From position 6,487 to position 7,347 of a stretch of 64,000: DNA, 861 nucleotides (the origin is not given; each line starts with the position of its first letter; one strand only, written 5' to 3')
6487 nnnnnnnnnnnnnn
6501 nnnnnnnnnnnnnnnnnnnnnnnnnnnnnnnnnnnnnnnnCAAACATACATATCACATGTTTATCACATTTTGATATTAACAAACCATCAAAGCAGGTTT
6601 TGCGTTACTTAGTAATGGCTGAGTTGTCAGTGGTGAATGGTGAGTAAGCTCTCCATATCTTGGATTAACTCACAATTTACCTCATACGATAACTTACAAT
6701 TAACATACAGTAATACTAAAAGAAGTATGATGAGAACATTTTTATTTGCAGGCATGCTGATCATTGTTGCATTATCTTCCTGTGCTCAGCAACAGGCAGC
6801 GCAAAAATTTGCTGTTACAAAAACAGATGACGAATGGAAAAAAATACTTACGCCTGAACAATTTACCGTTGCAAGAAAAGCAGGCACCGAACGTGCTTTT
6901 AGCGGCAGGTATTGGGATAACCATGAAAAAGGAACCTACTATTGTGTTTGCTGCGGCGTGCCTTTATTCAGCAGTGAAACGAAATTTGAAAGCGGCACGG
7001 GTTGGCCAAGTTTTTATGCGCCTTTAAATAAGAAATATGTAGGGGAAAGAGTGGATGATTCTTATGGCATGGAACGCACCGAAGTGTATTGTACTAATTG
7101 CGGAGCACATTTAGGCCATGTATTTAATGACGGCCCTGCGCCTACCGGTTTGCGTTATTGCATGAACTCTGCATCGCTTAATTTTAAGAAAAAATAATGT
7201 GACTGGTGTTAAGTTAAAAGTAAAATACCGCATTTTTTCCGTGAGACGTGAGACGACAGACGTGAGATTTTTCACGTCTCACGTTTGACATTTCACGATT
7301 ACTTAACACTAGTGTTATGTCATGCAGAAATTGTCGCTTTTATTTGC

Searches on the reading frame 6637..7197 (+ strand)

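Call 71: search_protein_families(library=ncbifam, proteins=[window:6637-7197:+], max_evalue=0.00001)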
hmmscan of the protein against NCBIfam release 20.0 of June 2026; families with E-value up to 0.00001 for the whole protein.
window:6637-7197:+ (186 aa): 4 families
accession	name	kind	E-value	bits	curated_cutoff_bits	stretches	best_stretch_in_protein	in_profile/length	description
TIGR00357.1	TIGR00357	equivalog_domain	5.2e-59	198.1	113.05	1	62-184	2-124/134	peptide-methionine (R)-S-oxide reductase MsrB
NF004042.0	PRK05550.1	equivalog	1e-42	146.3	330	1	65-185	5-123/293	bifunctional methionine sulfoxide reductase B/A protein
NF010625.0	PRK14018.1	equivalog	1.2e-40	139.5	522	1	56-183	375-502/521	bifunctional peptide-methionine (S)-S-oxide reductase MsrA/peptide-methionine (R)-S-oxide reductase MsrB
NF004036.0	PRK05508.1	equivalog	8.9e-32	109.4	179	1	69-185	4-118/121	methionine-R-sulfoxide reductase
